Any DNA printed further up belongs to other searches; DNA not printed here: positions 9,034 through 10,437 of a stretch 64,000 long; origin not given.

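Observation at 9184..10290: AAA_28 (NadR-like) P-loop ATPase fused to a CYTH triphosphate-tunnel domain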

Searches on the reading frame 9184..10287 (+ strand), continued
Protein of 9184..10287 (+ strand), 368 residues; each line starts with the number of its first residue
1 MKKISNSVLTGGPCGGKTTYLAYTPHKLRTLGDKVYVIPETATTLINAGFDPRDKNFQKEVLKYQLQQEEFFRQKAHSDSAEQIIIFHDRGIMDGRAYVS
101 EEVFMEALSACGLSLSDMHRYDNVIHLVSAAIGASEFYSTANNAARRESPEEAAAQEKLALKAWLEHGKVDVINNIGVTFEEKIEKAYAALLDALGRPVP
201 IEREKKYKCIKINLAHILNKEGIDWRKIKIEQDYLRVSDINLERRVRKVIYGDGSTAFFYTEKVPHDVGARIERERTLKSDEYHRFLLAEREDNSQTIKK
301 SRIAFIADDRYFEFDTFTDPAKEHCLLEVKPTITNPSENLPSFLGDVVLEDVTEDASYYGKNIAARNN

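Call 23: find_encoding_contigs(protein=P0002, flank=8000, max_places=3)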
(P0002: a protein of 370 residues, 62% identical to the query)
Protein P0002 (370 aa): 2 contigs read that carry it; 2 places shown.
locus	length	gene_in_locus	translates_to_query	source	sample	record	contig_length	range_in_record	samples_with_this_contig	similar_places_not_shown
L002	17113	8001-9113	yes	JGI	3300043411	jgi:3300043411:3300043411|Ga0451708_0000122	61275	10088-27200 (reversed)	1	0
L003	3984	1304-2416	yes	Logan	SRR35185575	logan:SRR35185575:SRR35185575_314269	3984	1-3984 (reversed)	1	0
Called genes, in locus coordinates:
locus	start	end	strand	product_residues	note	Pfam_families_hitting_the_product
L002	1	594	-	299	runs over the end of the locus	-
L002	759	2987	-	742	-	PF01138:RNase_PH, PF00013:KH_1, PF00575:S1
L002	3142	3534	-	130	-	-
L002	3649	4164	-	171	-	PF01936:NYN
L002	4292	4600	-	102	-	PF00312:Ribosomal_S15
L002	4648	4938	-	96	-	-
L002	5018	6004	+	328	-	PF02899:Phage_int_SAM_1, PF13495:Phage_int_SAM_4 (faint), PF00589:Phage_integrase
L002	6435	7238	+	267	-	PF03372:Exo_endo_phos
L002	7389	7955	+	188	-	PF01625:PMSR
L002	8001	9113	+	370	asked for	PF13521:AAA_28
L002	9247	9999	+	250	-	-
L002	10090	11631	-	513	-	PF01743:PolyA_pol, PF12627:PolyA_pol_RNAbd, PF01966:HD, PF13735:tRNA_NucTran2_2 (weak)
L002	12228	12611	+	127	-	PF08378:NERD (weak), PF02021:UPF0102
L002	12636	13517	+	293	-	PF10646:Germane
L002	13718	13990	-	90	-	PF00216:Bac_DNA_binding, PF18291:HU-HIG (weak)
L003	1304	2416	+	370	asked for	PF13521:AAA_28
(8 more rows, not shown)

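Call 24: find_related_loci(query=A1, collection=genome_contigs, flank=5000)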
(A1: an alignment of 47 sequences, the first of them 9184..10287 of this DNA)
Query A1 (368 aa) in genome_contigs; peptide patterns used: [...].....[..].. (x = any residue, [..] = any of these).
599 stretches matched a pattern (row limit reached: there are more); 575 encode a relative of the query (tblastn E <= 1e-3); the best 80 are kept; 80 distinct loci.
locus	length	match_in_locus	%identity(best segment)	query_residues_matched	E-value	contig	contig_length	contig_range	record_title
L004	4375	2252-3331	39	1-368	1e-68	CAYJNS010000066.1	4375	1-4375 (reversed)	MAG TPA_asm: uncultured Muribaculaceae bacterium isolate ERP123703_co3_316 genome assembly, contig: NODE_21886_length_43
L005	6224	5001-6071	38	2-364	8e-67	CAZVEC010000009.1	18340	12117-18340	MAG TPA_asm: uncultured Candidatus Saccharibacteria bacterium isolate SRP050083_co2_123 genome assembly, contig: NODE_21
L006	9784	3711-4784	37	8-364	6e-65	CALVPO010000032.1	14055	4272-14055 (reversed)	MAG: uncultured Bacilli bacterium isolate BRZ_MK__bin36 genome assembly, contig: BRZ_MK__NODE_3110_length_14055_cov_4.67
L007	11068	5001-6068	38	8-358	7e-62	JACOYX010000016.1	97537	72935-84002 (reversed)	MAG: Candidatus Sungiibacteriota bacterium isolate NC_groundwater_190_Ag_S-0.1um_45_12 S4_GD2017_2_S1_scaffold_406, whol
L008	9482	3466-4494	38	8-358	3e-61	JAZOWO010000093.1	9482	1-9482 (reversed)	MAG: Clostridia bacterium isolate T1900045521_YK20190215.MAGScoT_cleanbin_000011 SGB_7649_k141_182537, whole genome shot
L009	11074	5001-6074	37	3-366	1e-60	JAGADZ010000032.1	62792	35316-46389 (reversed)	MAG: Bacteroidales bacterium isolate RGIG8356 Water_buffalos_Rumen.Co__c3517095, whole genome shotgun sequence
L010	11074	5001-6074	38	1-364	2e-60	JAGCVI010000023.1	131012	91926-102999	MAG: Bacteroidales bacterium isolate RGIG10156 Yak_Rumen-4__c1328832, whole genome shotgun sequence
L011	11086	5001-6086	35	3-366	1e-60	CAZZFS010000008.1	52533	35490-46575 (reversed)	MAG TPA_asm: uncultured Clostridiaceae bacterium isolate SRP302447_co1_768 genome assembly, contig: NODE_1935_length_525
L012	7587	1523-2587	37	9-368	9e-60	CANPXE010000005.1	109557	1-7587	MAG: uncultured Bacilli bacterium isolate Lapin-004__bin77 genome assembly, contig: Lapin-004__NODE_156_length_109557_co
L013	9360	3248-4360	35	2-366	1e-59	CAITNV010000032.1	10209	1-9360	MAG: Candidatus Taylorbacteria bacterium isolate Umea_bin-01178 genome assembly, contig: bin-01178:32/62, whole genome s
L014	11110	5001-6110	36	2-366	7e-59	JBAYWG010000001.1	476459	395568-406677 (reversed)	MAG: Candidatus Paceibacterota bacterium isolate SO_2016_LW3_78 scaffold00007_LW162_2016, whole genome shotgun sequence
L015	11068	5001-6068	36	1-365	8e-59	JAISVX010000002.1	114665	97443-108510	MAG: Lactobacillaceae bacterium isolate Mx356_bin52 k119_1087516, whole genome shotgun sequence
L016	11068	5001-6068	36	4-364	2e-58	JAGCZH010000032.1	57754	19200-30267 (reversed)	MAG: Bacteroidales bacterium isolate RGIG10259 Yak_Rumen-5__c1702843, whole genome shotgun sequence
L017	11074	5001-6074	36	3-364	5e-58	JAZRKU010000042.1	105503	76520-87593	MAG: Acutalibacteraceae bacterium isolate T1900045445_YK20190136.MAGScoT_cleanbin_000034 SGB_7146_k141_133755, whole gen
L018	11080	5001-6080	35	1-364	3e-58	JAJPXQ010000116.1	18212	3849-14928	MAG: Lachnospiraceae bacterium isolate AH.13_1 NODE_488_length_18212_cov_10.870573, whole genome shotgun sequence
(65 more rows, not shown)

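Call 25: predict_structure(alignment_id=A1)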
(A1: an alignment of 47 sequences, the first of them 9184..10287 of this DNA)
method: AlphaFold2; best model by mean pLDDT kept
length: 368 residues; sequences in the alignment: 47
mean_pLDDT: 94.5   pTM: 0.91
mean pLDDT of the five models: 94.5, 93.8, 93.4, 93.1, 92.1
residues with pLDDT >= 90: 332; 70-90: 33; 50-70: 2; < 50: 1
segments of 3 or more residues with pLDDT < 50: none
pLDDT, mean of each block of 10 residues (from residue 1): 95 94 97 98 96 95 98 98 98 96 97 96 97 94 84 96 95 95 96 90 92 97 97 97 97 97 88 94 97 97 95 97 94 80 96 94 82
secondary structure, 60 per line:
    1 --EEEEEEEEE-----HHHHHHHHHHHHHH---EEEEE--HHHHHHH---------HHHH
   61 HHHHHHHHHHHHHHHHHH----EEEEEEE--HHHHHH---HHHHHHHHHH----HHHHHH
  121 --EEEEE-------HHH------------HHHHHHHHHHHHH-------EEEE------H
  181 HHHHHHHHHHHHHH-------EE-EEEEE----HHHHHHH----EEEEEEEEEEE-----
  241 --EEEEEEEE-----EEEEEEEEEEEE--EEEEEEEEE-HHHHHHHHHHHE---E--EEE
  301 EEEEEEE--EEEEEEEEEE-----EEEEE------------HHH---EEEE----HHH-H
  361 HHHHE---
elements in order: E3-11 H17-30 E34-38 H41-47 H57-78 E83-89 H92-97 H101-110 H115-120 E123-127 H150-162 E170-173 H180-194 E205-209 H214-220 E225-235 E243-250 E256-267 E270-278 H280-290 E298-307 E310-319 E325-329 E348-351 H360-364

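Call 28: fold_search(model_id=the predicted structure, library=pdb)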
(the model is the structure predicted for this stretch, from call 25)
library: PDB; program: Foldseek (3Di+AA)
matches with E <= 10: 1354; with E <= 0.001: 120
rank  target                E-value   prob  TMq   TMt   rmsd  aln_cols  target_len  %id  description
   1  2fbl_B                1.8e-09  1.00  0.30  0.65   5.0       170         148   22  The crystal structure of the hypothetical protein NE1496 (released 2005-12-20)
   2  3typ_B                3.0e-09  1.00  0.30  0.65   4.0       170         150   22  The crystal structure of the inorganic triphosphatase NE1496 (released 2012-05-09)
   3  7z67                  1.3e-08  1.00  0.29  0.28  21.0       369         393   12  Crystal structure of the tandem kinase & triphosphate tunnel metalloenzyme domain module of the TTM1 protein from Arabid (released 2022-03-23)
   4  7nsd                  2.2e-07  1.00  0.33  0.64   3.6       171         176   18  Triphosphate tunnel metalloenzyme from Sulfolobus acidocaldarius in complex with ATP and calcium (released 2021-06-02)
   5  7ns9                  3.5e-07  1.00  0.33  0.63   3.6       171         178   18  Triphosphate tunnel metalloenzyme from Sulfolobus acidocaldarius in complex with triphosphate and calcium (released 2021-06-02)
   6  2dc4_A                5.9e-07  1.00  0.29  0.59   3.5       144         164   19  Structure of PH1012 protein from Pyrococcus Horikoshii OT3 (released 2006-06-28)
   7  7nsf                  6.2e-07  1.00  0.31  0.60   3.6       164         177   18  Triphosphate tunnel metalloenzyme from Sulfolobus acidocaldarius in complex with triphosphate and magnesium (released 2021-06-02)
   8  1yem_B                1.2e-06  1.00  0.31  0.62   3.7       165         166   22  Conserved hypothetical protein Pfu-838710-001 from Pyrococcus furiosus (released 2005-01-11)
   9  7nsa                  1.6e-06  1.00  0.33  0.64   3.5       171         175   18  Triphosphate tunnel metalloenzyme from Sulfolobus acidocaldarius in complex with pyrophosphate and calcium (released 2021-06-02)
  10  2ccg_B                4.7e-06  1.00  0.38  0.65   4.4       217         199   16  Crystal structure of His-tagged S. aureus thymidylate kinase complexed with thymidine monophosphate (TMP) (released 2006-03-08)
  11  7ns8                  5.0e-06  1.00  0.27  0.54   4.6       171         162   17  Triphosphate tunnel metalloenzyme from Sulfolobus acidocaldarius (released 2021-06-02)
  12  5a5y_A                5.6e-06  1.00  0.29  0.48   5.8       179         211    9  Crystal structure of AtTTM3 in complex with tripolyphosphate and magnesium ion (form A) (released 2015-08-05)
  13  5a67                  6.7e-06  1.00  0.27  0.45   5.7       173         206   12  Crystal structure of AtTTM3 in complex with tripolyphosphate and manganese ion (form B) (released 2015-08-05)
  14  5a68                  8.4e-06  1.00  0.29  0.50   4.1       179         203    9  Crystal structure of the AtTTM3 product complex with two orthophosphates and manganese ions (form B) (released 2015-08-05)
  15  2gfg_B                8.4e-06  1.00  0.28  0.52   3.5       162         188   17  Crystal structure of a putative adenylate cyclase (bh2851) from bacillus halodurans at 2.12 A resolution (released 2006-05-02)
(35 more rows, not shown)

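Call 43: search_protein_families(library=ncbifam, proteins=[P0041, P0054], max_evalue=0.01)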
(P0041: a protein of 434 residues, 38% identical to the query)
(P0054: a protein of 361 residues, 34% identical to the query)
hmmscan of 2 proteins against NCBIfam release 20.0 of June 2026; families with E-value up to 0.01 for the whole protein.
P0041 (434 aa): 21 families
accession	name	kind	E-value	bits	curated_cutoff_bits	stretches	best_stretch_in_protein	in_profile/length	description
NF041951.1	phage_RstR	subfamily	1.1e-14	54.6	80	1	6-72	3-69/108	RstR family transcriptional repressor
NF007408.0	PRK09943.1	equivalog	4.6e-10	39.4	211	1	3-82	5-81/185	HTH-type transcriptional regulator PuuR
TIGR03070.1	couple_hipB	subfamily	2.1e-09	37.2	71.65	1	6-56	3-53/58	type II toxin-antitoxin system Y4mF family antitoxin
TIGR03830.1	CxxCG_CxxCG_HTH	subfamily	4.4e-09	36.2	61.8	1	8-48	68-108/127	type II TA system antitoxin MqsA family protein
NF007257.0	PRK09706.1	subfamily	1.5e-08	34.5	101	1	1-61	1-61/135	transcriptional repressor DicA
NF052239.1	antitox_spr1629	equivalog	1.5e-07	30.9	335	1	6-66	3-63/377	spr1629 family repressor/antitoxin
NF047948.1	male_kill_WMK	equivalog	2.6e-07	30.4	300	1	7-69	164-226/300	WO male-killing family protein Wmk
TIGR00270.2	TIGR00270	equivalog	1.7e-06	27.9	110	1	6-63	76-133/159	multiprotein bridging factor aMBF1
NF047542.1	telomere_Tap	equivalog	2.4e-06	26.6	600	1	13-51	25-63/695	telomere-associated protein Tap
NF007481.0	PRK10072.1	equivalog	3.4e-06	27.4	110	1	12-51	40-79/96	HTH-type transcriptional regulator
NF003162.0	PRK04140.1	equivalog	3.6e-06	26.2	263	1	7-69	128-190/317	transcriptional regulator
NF041575.1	antitoxPezA_Strep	equivalog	4.8e-06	26.6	290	1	7-61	3-57/158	type II toxin-antitoxin system antitoxin PezA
NF007271.0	PRK09726.1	equivalog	9.1e-06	25.6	79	1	7-60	14-67/88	type II toxin-antitoxin system antitoxin HipB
TIGR02607.1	antidote_HigA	equivalog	9.1e-06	25.4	47.7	1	18-70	20-72/81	HigA family addiction module antitoxin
NF040522.1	VC1465_fam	subfamily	9.5e-05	22.4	70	1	12-44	3-35/111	VC1465 family Xer recombination activation factor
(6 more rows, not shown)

P0054 (361 aa): 2 families
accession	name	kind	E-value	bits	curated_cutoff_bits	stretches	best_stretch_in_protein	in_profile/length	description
TIGR00041.1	DTMP_kinase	equivalog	0.0026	17.5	83.25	1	6-144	7-148/196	dTMP kinase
NF005320.0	PRK06851.1-6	equivalog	0.0087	15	556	0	6-36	35-65/363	hypothetical protein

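Call 45: list_cluster_members(proteins=[P0001, P0002, P0054, P0041])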
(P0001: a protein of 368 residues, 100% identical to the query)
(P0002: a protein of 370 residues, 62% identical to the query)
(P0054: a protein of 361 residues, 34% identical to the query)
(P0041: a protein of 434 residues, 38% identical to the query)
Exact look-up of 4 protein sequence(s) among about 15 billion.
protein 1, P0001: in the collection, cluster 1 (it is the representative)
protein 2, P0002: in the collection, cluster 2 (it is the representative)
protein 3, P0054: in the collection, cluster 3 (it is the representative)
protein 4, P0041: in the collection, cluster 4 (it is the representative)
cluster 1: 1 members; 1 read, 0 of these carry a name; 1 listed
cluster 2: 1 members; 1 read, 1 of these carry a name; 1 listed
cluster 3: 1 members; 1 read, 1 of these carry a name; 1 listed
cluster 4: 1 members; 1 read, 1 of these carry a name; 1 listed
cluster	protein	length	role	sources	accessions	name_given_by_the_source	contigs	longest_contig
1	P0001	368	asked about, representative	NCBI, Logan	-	-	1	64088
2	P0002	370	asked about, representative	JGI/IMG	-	predicted ATPase/CYTH domain-containing protein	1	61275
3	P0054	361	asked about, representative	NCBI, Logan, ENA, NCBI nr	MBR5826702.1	MAG: AAA family ATPase [Clostridia bacterium] | AAA family ATPase [Clostridia bacterium]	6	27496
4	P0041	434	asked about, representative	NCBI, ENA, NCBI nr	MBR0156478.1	MAG: AAA family ATPase [Clostridia bacterium] | AAA family ATPase [Clostridia bacterium]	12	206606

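Call 49: find_encoding_contigs(protein=P0117, flank=4000, max_places=2)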
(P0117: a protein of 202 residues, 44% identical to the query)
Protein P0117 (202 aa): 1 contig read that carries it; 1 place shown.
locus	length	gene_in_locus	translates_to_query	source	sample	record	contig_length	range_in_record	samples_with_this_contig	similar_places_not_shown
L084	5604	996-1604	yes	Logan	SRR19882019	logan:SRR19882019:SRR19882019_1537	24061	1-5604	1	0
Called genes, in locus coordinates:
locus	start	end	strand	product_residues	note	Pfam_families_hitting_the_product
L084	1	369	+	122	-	?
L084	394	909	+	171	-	PF02664:LuxS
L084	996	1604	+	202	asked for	PF13521:AAA_28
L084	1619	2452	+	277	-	PF00753:Lactamase_B, PF23023:Anti-Pycsar_Apyc1, PF12706:Lactamase_B_2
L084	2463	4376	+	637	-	PF03415:Peptidase_C11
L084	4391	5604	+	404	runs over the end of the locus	-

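Call 55: search_protein_families(library=padloc, proteins=[window:9184-10287:+, P0041, P0054], max_evalue=0.01)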
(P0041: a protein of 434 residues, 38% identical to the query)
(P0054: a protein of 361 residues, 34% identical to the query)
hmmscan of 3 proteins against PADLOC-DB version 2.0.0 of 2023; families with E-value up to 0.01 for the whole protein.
window:9184-10287:+ (368 aa): 0 families

P0041 (434 aa): 24 families
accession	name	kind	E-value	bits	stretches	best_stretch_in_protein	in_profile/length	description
PDLC02926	HTH_VI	-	2e-13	48.4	1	6-75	2-71/92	-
PDLC03951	RmrA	-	4.4e-12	43.7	1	11-74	14-77/400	-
PDLC03954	RmrA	-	1.4e-09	35.3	1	12-69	17-74/380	-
PDLC03955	RmrA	-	2.1e-09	35.1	1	13-62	28-77/371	-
PDLC03947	RmrA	-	2.4e-09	34.5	1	10-71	16-77/383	-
PDLC04142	capH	-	3.4e-09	35.7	1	6-66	7-67/103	capH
PDLC03952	RmrA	-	3.9e-09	33.8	1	10-71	27-88/395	-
PDLC03949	RmrA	-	6.2e-09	33.2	1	14-62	11-59/363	-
PDLC03945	RmrA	-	1.2e-07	29.2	1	6-63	3-60/394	-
PDLC03944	RmrA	-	1.7e-07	28.7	1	14-58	15-59/384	-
PDLC04775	PDC-M69A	-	3e-07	29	1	6-75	8-77/113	-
PDLC03948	RmrA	-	1.3e-06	25.6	1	12-59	15-62/397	-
PDLC03956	RmrA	-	5.5e-06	23.7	1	19-69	23-73/399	-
PDLC03665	Control_protein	-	7.5e-05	20.9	1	5-67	8-71/77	control protein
PDLC04760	PDC-M64C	-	0.0001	20.6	1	10-60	31-81/93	-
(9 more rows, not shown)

P0054 (361 aa): 0 families

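Call 56: search_protein_representatives(alignment_id=A1)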
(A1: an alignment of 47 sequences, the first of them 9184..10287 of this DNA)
Query: 47 sequences, 365 profile positions. Proteins with E-value up to 0.001 (for the whole library): 19154; up to 1e-10: 10041; up to 1e-30: 3128. The best 150 are listed.
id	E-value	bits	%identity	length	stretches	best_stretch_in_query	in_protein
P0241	3.9e-166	569.0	-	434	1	2-362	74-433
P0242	1.2e-155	534.6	-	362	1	1-362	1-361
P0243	2.4e-141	487.5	-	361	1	4-363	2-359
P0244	1.4e-137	475.0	-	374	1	2-362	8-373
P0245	1.0e-135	469.0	-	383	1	2-362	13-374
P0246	2.6e-134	464.3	-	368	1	2-363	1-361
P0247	5.7e-133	459.9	-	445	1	2-363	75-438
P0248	3.2e-132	457.4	-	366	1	2-363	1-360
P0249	7.8e-132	456.2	-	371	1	3-363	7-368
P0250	8.4e-132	456.0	-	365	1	1-364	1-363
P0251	1.4e-131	455.4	-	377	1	2-363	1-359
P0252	3.3e-131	454.1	-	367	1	2-363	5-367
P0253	4.7e-131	453.6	-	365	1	3-363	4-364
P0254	1.5e-130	451.9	-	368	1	1-362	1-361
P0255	1.1e-129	449.1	-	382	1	3-362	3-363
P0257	1.5e-129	448.7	-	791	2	3-361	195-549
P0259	3.6e-129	447.4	-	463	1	1-363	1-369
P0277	9.3e-125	432.9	-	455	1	5-363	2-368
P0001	2.0e-120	418.6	-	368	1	1-364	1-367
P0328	3.2e-118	411.4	-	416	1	3-363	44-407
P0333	9.9e-118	409.8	-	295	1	70-364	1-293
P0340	2.9e-117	408.2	-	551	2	2-363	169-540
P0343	3.6e-117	407.9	-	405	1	4-362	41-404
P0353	1.2e-116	406.1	-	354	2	155-362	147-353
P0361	3.3e-116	404.8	-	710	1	2-364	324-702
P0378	1.5e-114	399.3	-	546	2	3-362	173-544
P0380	1.8e-114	399.0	-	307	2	17-259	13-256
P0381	1.9e-114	399.0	-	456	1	3-364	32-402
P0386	3.7e-114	398.0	-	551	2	2-363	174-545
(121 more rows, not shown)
